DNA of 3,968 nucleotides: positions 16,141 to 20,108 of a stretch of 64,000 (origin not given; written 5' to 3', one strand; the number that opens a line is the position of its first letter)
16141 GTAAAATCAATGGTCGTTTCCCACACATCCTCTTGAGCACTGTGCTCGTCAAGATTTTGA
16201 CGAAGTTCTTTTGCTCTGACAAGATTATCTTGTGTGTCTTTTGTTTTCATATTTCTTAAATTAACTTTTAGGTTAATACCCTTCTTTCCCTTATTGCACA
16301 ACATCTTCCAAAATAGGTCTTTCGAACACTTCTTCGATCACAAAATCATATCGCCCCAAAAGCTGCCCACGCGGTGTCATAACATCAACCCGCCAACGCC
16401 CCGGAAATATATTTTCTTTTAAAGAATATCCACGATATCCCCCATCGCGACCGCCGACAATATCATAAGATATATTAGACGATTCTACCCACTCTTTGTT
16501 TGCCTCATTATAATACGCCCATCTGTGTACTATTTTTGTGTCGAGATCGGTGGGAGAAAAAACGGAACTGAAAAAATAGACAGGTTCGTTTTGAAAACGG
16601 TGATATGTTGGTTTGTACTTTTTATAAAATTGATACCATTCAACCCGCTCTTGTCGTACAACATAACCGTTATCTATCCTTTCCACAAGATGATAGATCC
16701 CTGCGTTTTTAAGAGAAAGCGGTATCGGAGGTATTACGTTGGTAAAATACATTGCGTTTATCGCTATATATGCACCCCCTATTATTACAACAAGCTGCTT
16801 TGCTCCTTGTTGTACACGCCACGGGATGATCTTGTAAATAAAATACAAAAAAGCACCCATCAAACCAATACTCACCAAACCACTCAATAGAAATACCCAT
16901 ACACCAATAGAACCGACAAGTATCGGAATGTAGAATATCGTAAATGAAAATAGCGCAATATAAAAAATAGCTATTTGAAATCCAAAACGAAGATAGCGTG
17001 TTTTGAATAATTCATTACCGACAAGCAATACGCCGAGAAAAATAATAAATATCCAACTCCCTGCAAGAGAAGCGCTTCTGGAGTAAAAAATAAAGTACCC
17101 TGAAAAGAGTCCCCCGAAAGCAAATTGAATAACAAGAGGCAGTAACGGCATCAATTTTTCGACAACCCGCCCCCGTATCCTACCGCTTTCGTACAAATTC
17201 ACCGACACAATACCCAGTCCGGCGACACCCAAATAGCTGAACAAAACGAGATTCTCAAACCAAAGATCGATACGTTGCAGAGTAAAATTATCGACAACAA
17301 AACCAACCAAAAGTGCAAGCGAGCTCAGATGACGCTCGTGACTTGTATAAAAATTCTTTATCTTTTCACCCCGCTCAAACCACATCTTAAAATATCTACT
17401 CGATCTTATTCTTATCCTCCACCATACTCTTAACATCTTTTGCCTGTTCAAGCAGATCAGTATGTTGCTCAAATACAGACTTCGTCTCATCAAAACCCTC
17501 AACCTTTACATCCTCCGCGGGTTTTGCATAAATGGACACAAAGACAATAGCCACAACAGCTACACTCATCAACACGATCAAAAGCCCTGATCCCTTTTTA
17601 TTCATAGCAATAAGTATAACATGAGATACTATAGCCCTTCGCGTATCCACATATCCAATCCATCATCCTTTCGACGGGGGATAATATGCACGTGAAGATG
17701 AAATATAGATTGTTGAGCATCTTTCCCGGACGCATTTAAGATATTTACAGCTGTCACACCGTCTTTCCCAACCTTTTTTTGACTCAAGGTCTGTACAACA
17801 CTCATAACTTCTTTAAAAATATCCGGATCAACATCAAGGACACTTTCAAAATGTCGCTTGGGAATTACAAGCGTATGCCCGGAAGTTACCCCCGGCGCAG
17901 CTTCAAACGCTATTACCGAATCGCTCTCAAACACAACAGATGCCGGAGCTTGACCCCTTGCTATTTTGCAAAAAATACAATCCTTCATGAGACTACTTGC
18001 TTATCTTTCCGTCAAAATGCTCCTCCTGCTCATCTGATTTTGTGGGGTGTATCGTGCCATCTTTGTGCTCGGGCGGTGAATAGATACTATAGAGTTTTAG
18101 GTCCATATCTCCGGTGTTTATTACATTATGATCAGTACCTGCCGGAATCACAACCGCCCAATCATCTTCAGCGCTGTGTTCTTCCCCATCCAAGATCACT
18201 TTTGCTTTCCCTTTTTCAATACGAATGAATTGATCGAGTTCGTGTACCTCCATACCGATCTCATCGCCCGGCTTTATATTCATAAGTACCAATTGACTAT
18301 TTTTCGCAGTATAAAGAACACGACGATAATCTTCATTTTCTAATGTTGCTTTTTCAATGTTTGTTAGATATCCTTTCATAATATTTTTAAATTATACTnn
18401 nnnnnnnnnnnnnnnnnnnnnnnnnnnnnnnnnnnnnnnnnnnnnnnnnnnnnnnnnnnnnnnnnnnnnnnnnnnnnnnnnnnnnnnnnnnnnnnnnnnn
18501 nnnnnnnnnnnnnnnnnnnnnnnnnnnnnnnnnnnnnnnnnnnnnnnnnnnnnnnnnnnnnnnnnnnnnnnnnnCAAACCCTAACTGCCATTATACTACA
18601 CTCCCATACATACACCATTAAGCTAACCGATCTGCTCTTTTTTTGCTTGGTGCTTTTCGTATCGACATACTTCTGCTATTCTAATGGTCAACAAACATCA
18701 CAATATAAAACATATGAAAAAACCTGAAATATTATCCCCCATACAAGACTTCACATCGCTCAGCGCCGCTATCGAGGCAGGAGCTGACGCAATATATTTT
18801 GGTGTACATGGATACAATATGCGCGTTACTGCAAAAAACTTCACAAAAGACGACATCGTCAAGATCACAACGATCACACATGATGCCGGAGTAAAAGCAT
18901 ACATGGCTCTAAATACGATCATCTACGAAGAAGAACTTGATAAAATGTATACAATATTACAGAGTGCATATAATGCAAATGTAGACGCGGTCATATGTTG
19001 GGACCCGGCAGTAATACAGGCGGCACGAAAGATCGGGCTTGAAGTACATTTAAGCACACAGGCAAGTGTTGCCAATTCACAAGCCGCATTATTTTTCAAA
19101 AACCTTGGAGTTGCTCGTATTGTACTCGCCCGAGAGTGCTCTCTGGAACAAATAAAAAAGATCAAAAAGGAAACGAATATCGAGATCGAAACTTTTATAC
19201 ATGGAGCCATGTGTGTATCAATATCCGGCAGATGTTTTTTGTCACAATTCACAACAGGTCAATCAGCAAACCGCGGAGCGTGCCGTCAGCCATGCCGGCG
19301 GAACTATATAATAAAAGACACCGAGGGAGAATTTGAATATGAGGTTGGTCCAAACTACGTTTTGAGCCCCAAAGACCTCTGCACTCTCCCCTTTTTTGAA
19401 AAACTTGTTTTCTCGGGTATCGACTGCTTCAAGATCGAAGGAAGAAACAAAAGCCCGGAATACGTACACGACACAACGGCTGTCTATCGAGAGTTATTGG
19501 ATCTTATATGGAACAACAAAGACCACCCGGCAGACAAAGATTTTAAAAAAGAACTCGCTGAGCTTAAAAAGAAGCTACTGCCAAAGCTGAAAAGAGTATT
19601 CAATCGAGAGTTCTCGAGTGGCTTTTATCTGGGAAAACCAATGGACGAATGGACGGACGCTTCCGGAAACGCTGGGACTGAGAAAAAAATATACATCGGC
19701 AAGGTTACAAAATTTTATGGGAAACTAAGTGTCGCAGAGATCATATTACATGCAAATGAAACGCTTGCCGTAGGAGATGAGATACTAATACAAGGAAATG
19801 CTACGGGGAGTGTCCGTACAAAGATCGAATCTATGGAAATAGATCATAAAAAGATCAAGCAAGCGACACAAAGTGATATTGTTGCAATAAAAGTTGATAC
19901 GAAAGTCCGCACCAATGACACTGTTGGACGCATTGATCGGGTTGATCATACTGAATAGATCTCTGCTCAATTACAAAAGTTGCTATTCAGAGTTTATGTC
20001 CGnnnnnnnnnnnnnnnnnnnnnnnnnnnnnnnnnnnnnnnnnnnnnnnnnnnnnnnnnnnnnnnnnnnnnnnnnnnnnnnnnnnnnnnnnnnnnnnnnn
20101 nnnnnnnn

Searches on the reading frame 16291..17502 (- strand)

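Call 6: search_protein_families(library=pfam, proteins=[window:16291-17502:-], max_evalue=0.1)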
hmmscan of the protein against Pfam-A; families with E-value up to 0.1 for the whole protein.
window:16291-17502:- (403 aa): 1 family
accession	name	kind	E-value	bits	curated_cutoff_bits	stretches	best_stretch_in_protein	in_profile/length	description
PF11141.13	DUF2914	-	1.2e-13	51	23.6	1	321-389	1-62/62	Protein of unknown function (DUF2914)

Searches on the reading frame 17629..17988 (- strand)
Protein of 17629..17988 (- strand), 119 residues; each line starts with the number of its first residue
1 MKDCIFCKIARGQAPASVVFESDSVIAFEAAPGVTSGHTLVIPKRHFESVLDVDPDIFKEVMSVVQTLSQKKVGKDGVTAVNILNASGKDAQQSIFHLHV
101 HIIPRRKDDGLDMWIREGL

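Call 6: search_protein_families(library=pfam, proteins=[window:17629-17988:-], max_evalue=0.1)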
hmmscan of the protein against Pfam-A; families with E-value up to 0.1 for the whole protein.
window:17629-17988:- (119 aa): 3 families
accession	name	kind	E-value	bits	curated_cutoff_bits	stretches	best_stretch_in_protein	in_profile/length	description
PF01230.28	HIT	-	7.5e-22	78.2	21.5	1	12-107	2-97/98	HIT domain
PF11969.13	DcpS_C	-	6.3e-15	56.1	24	1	4-104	2-101/114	Scavenger mRNA decapping enzyme C-term binding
PF04677.20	CwfJ_C_1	-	3.7e-05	24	21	1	2-106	12-110/122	Protein similar to CwfJ C-terminus 1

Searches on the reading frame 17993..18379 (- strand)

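Call 6: search_protein_families(library=pfam, proteins=[window:17993-18379:-], max_evalue=0.1)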
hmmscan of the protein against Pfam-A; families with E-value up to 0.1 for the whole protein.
window:17993-18379:- (128 aa): 4 families
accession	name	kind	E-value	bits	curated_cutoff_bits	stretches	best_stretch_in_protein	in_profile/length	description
PF07883.17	Cupin_2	-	1.9e-15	56.8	27.2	1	32-100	2-70/70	Cupin domain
PF01050.24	MannoseP_isomer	-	4.1e-05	24.2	23.6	1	21-100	21-101/116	Mannose-6-phosphate isomerase C-terminal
PF02311.25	AraC_binding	-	0.00099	19.3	21.1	1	36-104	11-79/135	AraC-like ligand binding domain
PF04014.23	MazE_antitoxin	-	0.071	13.5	24.7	0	33-58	20-44/48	Antidote-toxin recognition MazE, bacterial antitoxin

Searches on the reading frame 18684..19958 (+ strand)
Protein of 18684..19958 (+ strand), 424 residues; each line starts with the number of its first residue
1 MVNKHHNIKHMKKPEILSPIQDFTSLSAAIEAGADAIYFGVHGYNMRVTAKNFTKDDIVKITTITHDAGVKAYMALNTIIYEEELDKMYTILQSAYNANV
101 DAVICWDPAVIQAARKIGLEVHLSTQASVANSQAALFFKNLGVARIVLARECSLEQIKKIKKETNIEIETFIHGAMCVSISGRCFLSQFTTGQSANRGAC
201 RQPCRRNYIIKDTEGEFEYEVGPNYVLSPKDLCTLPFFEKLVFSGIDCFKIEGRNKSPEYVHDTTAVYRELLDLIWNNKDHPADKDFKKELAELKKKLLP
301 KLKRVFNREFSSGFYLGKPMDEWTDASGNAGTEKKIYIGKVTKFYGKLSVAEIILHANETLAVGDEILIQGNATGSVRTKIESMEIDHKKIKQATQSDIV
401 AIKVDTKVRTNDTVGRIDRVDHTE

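Call 6: search_protein_families(library=pfam, proteins=[window:18684-19958:+], max_evalue=0.1)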
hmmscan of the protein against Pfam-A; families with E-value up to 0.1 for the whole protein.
window:18684-19958:+ (424 aa): 4 families
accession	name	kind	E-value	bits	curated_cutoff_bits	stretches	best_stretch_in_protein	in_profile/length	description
PF01136.24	Peptidase_U32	-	1.1e-78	264.1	22.4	1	85-319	1-231/233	Peptidase family U32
PF19769.4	CPxCG_zf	-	0.0017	18.6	27.2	1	347-402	54-106/183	CPxCG-related zinc finger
PF03144.31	GTP_EFTU_D2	-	0.077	13.9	30.3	0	360-404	12-58/73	Elongation factor Tu domain 2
PF16325.11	Peptidase_U32_C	-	0.077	13.6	28.2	0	353-412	19-80/83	Peptidase family U32 C-terminal domain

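Call 12: find_related_loci(query=window:18684-19958:+, collection=genome_contigs, flank=10000)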
Query window:18684-19958:+ (424 aa) in genome_contigs; peptide patterns used: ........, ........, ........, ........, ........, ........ (x = any residue, [..] = any of these).
319 stretches matched a pattern; 21 encode a relative of the query (tblastn E <= 1e-3); 21 distinct loci.
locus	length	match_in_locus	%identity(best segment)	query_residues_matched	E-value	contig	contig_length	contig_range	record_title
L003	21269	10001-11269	56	1-420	1e-155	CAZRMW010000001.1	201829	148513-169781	MAG TPA_asm: uncultured Candidatus Saccharibacteria bacterium isolate SRP077602_co6_144 genome assembly, contig: NODE_26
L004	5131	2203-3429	58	4-414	2e-154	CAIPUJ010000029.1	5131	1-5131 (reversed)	uncultured bacterium isolate Loclat_bin-14315 genome assembly, contig: bin-14315:029/117, whole genome shotgun sequence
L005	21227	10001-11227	57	3-414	9e-150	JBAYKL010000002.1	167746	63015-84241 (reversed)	MAG: Candidatus Paceibacterota bacterium isolate SO_2016_GW1_79 scaffold00181_OW334_2016, whole genome shotgun sequence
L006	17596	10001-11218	56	13-420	1e-148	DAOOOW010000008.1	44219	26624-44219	MAG TPA_asm: bacterium isolate AMR_MDS_2613 NODE_952_length_44219_cov_40.816004, whole genome shotgun sequence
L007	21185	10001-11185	55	8-414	6e-142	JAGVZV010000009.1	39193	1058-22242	Candidatus Woesearchaeota archaeon isolate RIFCSPLOWO2_01_FULL_33_9b rifcsplowo2_01_scaffold_2860, whole genome shotgun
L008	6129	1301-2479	55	10-414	5e-138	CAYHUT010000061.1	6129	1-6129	MAG TPA_asm: Candidatus Woesearchaeota archaeon isolate ERP119705_co15_514 genome assembly, contig: NODE_16632_length_61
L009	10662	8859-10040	54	10-414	3e-135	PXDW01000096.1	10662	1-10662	MAG: Candidatus Woesearchaeota archaeon isolate T3Sed10_350R1 T3-Sed10-C14924, whole genome shotgun sequence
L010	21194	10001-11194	50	11-419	1e-133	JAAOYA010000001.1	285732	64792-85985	Candidatus Woesearchaeota archaeon isolate DPANNHV_H1.bin.22 k83_172032, whole genome shotgun sequence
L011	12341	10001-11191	52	11-417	4e-129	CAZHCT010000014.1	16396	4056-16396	MAG TPA_asm: Candidatus Woesearchaeota archaeon isolate SRP269290_co3_784 genome assembly, contig: NODE_3855_length_1639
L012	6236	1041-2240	54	9-420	5e-128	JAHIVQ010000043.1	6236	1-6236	MAG: Nanoarchaeota archaeon isolate MM_PC_MetaG.mb.87 MM_PC_MetaG.mb.87_k141_633259, whole genome shotgun sequence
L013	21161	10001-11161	55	15-419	5e-118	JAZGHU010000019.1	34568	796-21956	MAG: Candidatus Woesearchaeota archaeon isolate SCS6bin.8 SCS6bin.8_19, whole genome shotgun sequence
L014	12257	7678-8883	57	11-414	9e-153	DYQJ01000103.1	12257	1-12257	MAG TPA_asm: Draconibacterium orientale isolate SulCav_GS10_10_3_33_19 SulCav_GS10_10_8721_length_12257_cov_16_699557, w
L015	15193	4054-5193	47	11-414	4e-111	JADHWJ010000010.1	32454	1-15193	MAG: Candidatus Aenigmatarchaeota archaeon isolate BS750m-G24 BS-750m-C1569, whole genome shotgun sequence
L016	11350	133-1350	39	13-417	5e-81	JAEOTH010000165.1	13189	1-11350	MAG: Promethearchaeota archaeon isolate YT1_053 k127_44141542, whole genome shotgun sequence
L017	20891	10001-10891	39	11-318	1e-61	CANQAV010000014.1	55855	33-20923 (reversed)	MAG: Candidatus Gastranaerophilales bacterium isolate Lapin-002__bin121 genome assembly, contig: Lapin-002__NODE_722_len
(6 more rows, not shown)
